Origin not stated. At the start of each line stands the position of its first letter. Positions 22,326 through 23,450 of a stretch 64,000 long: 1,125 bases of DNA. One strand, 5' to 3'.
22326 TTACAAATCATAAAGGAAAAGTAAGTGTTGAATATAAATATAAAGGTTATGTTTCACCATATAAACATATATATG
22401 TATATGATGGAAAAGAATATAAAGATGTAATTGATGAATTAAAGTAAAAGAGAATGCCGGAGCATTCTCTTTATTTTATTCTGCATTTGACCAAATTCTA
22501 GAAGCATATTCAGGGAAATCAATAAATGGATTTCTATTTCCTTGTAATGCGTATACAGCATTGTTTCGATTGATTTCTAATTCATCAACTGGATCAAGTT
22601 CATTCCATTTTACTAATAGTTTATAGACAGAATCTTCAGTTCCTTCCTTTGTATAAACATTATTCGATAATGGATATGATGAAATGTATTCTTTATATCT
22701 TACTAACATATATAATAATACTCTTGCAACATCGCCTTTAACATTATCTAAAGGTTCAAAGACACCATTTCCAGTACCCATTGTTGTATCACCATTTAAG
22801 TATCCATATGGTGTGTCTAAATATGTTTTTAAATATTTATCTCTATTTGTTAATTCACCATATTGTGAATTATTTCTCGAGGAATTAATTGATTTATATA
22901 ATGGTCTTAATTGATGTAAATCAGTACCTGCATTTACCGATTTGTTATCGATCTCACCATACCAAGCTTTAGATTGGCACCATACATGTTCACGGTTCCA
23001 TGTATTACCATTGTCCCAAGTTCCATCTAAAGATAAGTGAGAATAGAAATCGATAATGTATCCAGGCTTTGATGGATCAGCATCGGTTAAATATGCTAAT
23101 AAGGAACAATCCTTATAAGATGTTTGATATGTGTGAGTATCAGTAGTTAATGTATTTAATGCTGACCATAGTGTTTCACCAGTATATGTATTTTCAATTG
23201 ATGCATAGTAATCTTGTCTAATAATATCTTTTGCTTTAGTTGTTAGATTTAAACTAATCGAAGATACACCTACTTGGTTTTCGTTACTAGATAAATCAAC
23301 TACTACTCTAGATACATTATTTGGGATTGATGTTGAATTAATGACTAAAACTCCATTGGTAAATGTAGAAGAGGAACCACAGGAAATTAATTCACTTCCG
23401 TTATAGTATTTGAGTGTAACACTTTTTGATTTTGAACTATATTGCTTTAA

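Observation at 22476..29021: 2181-aa surface lipoprotein combining adhesin-type repeat arrays with a C-terminal Endonuclease-I nuclease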

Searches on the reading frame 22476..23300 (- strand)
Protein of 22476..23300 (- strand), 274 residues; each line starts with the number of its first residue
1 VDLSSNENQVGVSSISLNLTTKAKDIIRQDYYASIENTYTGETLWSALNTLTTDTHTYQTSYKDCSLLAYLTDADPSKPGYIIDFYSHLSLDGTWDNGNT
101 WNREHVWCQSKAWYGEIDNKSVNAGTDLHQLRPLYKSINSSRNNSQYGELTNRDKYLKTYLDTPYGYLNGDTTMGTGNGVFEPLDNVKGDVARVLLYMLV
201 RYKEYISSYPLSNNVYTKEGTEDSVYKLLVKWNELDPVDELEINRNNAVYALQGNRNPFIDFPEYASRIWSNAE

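Call 9: search_solved_structures(query=window:22476-23300:-, max_evalue=0.01, show_alignments=3)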
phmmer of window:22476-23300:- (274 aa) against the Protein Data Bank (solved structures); distinct sequences matched with E-value up to 0.01: 3.
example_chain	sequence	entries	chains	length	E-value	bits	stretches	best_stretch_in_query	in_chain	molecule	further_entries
1oup_A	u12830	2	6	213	4.9e-06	29.5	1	126-261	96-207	Nuclease | ENDONUCLEASE I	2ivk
1ouo_A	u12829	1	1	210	5e-06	29.4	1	126-261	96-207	Nuclease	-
2pu3_A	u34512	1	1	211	0.0073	19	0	126-260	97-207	Endonuclease I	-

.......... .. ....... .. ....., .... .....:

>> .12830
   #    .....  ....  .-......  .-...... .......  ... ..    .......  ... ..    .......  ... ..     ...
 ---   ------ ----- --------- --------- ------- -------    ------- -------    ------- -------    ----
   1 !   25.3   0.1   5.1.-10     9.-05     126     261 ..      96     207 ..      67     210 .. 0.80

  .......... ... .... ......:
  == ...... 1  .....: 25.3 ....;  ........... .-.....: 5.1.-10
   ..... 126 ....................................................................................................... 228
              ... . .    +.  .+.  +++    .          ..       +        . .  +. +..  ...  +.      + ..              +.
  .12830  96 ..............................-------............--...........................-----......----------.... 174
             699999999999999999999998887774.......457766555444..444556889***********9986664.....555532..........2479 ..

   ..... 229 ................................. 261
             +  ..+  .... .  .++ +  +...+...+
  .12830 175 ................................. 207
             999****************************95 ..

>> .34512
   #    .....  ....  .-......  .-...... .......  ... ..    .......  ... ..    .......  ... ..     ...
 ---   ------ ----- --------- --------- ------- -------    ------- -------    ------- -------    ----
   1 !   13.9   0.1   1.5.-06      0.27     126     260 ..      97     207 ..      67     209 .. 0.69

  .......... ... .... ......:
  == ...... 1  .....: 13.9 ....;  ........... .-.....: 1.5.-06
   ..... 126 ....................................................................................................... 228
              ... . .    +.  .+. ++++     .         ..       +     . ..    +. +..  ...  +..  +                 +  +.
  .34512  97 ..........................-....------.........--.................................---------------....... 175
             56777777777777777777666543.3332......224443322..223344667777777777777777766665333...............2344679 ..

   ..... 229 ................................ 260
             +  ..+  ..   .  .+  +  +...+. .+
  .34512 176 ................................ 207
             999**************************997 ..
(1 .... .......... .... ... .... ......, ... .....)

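Call 13: find_homologous_proteins(query=window:22479-23264:-, max_evalue=0.00001)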
Query window:22479-23264:- (262 aa): 3162 proteins with E <= 0.00001 among 3358 candidates; the best 120 are listed.
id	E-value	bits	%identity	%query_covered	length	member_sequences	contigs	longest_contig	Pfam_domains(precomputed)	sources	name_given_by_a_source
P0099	1.6e-68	249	49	95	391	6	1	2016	PF04231.20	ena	-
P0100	1.9e-68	249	53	81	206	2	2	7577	PF04231.20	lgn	-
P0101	2.8e-67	245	50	92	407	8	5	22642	PF04231.20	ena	-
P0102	3.2e-67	245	48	98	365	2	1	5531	PF04231.20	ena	-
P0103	6.2e-67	244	48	98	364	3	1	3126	PF04231.20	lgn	-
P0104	8.6e-67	244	50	93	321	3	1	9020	PF04231.20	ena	-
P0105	2.8e-66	242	47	97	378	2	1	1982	PF04231.20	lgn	-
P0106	3.6e-66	242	48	92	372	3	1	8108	PF04231.20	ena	-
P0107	1.7e-65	239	46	98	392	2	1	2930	PF04231.20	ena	-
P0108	2.8e-65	239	47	97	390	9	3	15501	PF04231.20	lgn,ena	-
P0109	2.9e-65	239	49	95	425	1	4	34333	PF04231.20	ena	-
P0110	9.5e-64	234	46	98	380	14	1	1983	PF04231.20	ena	-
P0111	2.5e-63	232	47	92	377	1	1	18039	PF04231.20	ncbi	-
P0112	3.8e-63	232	47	94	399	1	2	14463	PF04231.20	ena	-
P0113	4.9e-63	231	48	92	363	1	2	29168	PF04231.20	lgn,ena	-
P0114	3.7e-62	228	47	92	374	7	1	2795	PF04231.20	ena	-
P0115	9.2e-62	227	46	92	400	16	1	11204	PF04231.20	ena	-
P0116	2.1e-61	226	47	95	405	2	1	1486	PF04231.20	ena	-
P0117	5.8e-60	221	46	92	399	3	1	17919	PF04231.20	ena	-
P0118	4.4e-59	218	46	97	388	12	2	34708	PF04231.20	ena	-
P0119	5.9e-59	218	46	92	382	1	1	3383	PF04231.20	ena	-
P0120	1.0e-58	217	46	92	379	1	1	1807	PF04231.20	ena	-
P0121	1.2e-58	217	45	96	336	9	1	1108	PF04231.20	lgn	-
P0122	1.0e-57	214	47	96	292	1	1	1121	PF20578.5,PF04231.20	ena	-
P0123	5.0e-57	212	46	92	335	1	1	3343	PF04231.20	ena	-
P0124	6.8e-57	211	45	92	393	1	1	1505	PF04231.20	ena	-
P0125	1.5e-55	207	44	92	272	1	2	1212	PF04231.20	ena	-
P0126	2.5e-55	206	47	96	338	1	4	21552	PF04231.20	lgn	-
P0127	2.3e-52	196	42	95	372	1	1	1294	PF09479.17,PF04231.20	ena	-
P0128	1.0e-51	194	43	92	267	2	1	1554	PF04231.20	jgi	jgi:endonuclease I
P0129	2.5e-51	193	42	100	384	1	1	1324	PF04231.20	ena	-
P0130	4.0e-51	192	41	92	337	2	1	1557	PF04231.20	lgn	-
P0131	2.2e-50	190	39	98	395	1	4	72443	PF04231.20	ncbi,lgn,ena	-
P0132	2.4e-50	190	44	93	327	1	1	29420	PF04231.20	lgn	-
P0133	4.8e-50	189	42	93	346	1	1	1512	PF04231.20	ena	-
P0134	7.3e-50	188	43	92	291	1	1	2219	PF20578.5,PF04231.20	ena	-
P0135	1.1e-49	188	40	94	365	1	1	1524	PF04231.20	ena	-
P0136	2.9e-49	186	44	97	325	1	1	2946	PF04231.20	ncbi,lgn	-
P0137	4.6e-49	185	44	89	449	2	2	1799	PF09479.17,PF04231.20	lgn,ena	-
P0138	6.2e-49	185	45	92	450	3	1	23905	PF04231.20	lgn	-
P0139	9.4e-49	184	39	92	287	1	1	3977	PF04231.20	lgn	-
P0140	1.4e-48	184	41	93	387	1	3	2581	PF04231.20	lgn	-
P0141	1.4e-48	184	44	92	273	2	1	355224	PF04231.20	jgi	jgi:endonuclease I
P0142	2.4e-48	183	41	92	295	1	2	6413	PF04231.20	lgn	-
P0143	3.3e-48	183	52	61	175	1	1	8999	PF04231.20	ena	-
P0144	3.3e-48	183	41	94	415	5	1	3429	PF04231.20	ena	-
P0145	3.6e-48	183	42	92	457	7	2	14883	PF09479.17,PF04231.20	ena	-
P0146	3.8e-48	182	41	98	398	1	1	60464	PF04231.20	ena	-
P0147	4.5e-48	182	41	93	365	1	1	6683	PF04231.20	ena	-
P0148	5.3e-48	182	43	92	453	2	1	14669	PF09479.17,PF04231.20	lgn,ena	-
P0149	9.0e-48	181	44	94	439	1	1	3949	PF04231.20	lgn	-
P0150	2.2e-47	180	41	92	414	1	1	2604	PF04231.20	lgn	-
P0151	2.9e-47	180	42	92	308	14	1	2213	PF04231.20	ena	-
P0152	5.5e-47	179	42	92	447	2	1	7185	PF09479.17,PF04231.20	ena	-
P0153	7.3e-47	178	41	92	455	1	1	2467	PF02368.25,PF04231.20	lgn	-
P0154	1.1e-46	178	43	92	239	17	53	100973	PF04231.20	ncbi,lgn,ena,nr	ncbi:MAG TPA: ribonuclease [Acholeplasmataceae bacterium]|nr:ribonuclease [Acholeplasmataceae bacter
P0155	1.1e-46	178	44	92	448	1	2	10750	PF20578.5,PF04231.20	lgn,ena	-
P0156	2.6e-46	176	39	93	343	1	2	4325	PF04231.20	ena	-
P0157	3.3e-46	176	40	93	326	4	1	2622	PF04231.20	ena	-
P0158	4.5e-46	176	42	99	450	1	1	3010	PF04231.20,PF16967.12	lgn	-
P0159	5.3e-46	175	43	92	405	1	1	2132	PF20578.5,PF04231.20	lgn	-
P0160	5.6e-46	175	42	88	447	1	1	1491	PF09479.17,PF04231.20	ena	-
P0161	6.0e-46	175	41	92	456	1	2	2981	PF09479.17,PF04231.20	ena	-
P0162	8.3e-46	175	42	88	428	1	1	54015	PF22359.3,PF02368.25,PF04231.20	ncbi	-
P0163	8.4e-46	175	40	92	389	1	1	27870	PF04231.20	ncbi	-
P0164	9.2e-46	175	42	92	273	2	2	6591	PF04231.20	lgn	-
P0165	1.4e-45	174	39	98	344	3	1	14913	PF04231.20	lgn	-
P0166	1.4e-45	174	41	92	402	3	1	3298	PF04231.20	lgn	-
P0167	1.5e-45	174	42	94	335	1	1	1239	PF04231.20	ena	-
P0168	2.6e-45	173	44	81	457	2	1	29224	PF09479.17,PF04231.20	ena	-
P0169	3.1e-45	173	43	81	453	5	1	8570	PF09479.17,PF04231.20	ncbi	-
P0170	3.8e-45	173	43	92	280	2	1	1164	PF04231.20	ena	-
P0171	4.7e-45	172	45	76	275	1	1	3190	PF04231.20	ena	-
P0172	4.8e-45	172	42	92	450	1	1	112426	PF04231.20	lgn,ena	-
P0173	5.5e-45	172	41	92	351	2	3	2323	PF04231.20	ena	-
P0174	6.5e-45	172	41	94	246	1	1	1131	PF04231.20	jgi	jgi:endonuclease I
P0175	8.3e-45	171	43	91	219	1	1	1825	PF04231.20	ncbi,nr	ncbi:MAG TPA: hypothetical protein GX708_12735, partial [Gallicola sp.]|nr:hypothetical protein [Gal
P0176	8.9e-45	171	41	93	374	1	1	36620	PF04231.20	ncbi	-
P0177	1.2e-44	171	41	94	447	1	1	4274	PF04231.20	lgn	-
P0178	1.5e-44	171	43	89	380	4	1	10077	PF05887.17,PF04231.20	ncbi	-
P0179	2.0e-44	170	42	88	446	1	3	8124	PF09479.17,PF04231.20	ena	-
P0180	2.1e-44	170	43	98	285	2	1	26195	PF04231.20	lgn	-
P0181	2.5e-44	170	38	93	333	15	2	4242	PF04231.20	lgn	-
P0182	2.5e-44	170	40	92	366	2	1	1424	PF04231.20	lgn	-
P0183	3.2e-44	170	38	98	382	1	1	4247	PF04231.20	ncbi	-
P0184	4.2e-44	169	40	92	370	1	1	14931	PF04231.20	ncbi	-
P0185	4.2e-44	169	39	95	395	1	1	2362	PF04231.20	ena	-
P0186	5.7e-44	169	43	89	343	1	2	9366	PF04231.20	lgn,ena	-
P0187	7.5e-44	168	41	92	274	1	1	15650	PF04231.20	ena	-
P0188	8.4e-44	168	39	92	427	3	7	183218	PF04231.20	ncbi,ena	-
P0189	9.4e-44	168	44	89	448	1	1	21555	PF04231.20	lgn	-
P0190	1.0e-43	168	40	93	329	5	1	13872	PF04231.20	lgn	-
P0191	1.1e-43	168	41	93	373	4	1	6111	PF04231.20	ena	-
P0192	1.2e-43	168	43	92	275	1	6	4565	PF04231.20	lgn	-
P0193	1.3e-43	168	44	76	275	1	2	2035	PF04231.20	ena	-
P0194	1.4e-43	167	40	92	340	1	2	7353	PF04231.20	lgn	-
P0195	1.7e-43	167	40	99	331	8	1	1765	PF04231.20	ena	-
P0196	2.2e-43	167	42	92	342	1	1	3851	PF04231.20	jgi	-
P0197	2.5e-43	167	41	92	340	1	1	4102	PF04231.20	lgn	-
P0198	2.8e-43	166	40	92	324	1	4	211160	PF04231.20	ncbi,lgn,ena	-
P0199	2.9e-43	166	44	92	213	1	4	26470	PF04231.20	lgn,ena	-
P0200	2.9e-43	166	41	92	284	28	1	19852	PF20578.5,PF04231.20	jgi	-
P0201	2.9e-43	166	38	92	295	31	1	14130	PF04231.20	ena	-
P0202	3.1e-43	166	37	92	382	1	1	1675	PF04231.20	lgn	-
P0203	3.3e-43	166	38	98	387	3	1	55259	PF04231.20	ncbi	-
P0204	4.2e-43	166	41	92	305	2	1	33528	PF04231.20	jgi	jgi:endonuclease I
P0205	4.3e-43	166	40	93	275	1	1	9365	PF04231.20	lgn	-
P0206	4.6e-43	166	38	93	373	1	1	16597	PF04231.20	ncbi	-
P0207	4.7e-43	166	41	92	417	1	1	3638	PF04231.20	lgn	-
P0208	5.0e-43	166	46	77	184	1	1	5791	PF04231.20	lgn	-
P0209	5.1e-43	166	42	92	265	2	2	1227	PF04231.20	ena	-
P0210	5.5e-43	166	44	81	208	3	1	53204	PF04231.20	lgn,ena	-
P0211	5.8e-43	165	40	92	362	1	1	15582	PF04231.20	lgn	-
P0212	5.9e-43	165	41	88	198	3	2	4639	PF04231.20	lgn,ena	-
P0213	6.6e-43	165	43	84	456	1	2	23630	PF04231.20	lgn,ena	-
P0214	9.3e-43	165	41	92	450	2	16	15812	PF18962.8,PF04231.20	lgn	-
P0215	1.5e-42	164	39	98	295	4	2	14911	PF20578.5,PF04231.20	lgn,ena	-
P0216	1.6e-42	164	44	89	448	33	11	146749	PF04231.20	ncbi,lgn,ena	-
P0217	2.4e-42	163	40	93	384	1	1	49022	PF04231.20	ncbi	-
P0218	2.5e-42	163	39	92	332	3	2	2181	PF04231.20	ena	-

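Call 16: search_solved_structures(query=A1, max_evalue=0.01, show_alignments=2)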
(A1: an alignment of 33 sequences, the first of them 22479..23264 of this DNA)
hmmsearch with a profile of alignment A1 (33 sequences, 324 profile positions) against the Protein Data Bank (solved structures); distinct sequences matched with E-value up to 0.01: 5.
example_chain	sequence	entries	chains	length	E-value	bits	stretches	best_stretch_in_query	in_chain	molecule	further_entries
1oup_A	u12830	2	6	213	2.5e-15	59.8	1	156-289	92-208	Nuclease | ENDONUCLEASE I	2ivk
1ouo_A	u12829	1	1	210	3.5e-15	59.3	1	152-288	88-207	Nuclease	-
2pu3_A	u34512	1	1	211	4.7e-14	55.6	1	150-287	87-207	Endonuclease I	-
2g7e_A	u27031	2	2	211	1.9e-11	47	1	155-287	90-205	Endonuclease I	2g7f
2vnd_A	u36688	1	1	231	2.5e-11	46.6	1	154-287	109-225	ENDONUCLEASE I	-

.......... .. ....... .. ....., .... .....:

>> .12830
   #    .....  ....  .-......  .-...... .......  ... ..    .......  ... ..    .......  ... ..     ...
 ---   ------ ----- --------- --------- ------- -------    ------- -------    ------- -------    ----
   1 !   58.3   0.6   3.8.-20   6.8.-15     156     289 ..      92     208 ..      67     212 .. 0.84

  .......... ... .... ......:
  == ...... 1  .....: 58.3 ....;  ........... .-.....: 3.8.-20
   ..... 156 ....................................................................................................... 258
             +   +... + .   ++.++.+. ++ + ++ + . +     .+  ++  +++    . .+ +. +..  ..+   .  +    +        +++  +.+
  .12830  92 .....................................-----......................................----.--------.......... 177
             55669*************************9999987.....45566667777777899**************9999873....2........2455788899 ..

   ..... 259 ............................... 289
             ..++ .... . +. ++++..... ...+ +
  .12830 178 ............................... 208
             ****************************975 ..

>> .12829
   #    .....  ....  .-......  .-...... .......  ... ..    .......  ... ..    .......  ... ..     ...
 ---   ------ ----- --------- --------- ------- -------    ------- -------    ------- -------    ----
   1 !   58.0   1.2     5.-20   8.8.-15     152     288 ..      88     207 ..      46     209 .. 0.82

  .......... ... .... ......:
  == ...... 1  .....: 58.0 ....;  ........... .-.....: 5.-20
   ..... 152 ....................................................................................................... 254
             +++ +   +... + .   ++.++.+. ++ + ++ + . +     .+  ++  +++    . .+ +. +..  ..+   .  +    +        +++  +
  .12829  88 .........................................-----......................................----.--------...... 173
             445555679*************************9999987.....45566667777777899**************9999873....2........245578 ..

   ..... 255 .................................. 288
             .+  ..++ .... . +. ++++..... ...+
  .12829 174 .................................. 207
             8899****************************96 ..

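Call 42: predict_structure(alignment_id=A1)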
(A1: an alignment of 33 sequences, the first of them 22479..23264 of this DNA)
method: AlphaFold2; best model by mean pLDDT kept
length: 262 residues; sequences in the alignment: 33
mean_pLDDT: 89.3   pTM: 0.89
mean pLDDT of the five models: 89.3, 89.1, 87.7, 87.5, 87.3
residues with pLDDT >= 90: 186; 70-90: 52; 50-70: 15; < 50: 9
segments of 3 or more residues with pLDDT < 50: 1-7
pLDDT, mean of each block of 10 residues (from residue 1): 45 77 95 98 92 90 95 96 90 87 81 92 92 93 95 87 72 98 97 90 94 97 96 95 97 92 41
secondary structure, 60 per line:
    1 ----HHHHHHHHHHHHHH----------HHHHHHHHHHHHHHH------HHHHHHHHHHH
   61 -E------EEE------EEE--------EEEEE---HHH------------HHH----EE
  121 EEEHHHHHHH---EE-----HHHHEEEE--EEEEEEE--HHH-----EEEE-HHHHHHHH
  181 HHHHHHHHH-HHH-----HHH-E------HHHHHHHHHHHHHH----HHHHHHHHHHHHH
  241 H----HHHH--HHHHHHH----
elements in order: H5-18 H29-43 H50-60 E69-71 E78-80 E89-93 E119-123 H124-130 H141-144 E145-148 E151-157 E168-171 H173-189 H210-223 H228-241 H246-249 H252-258
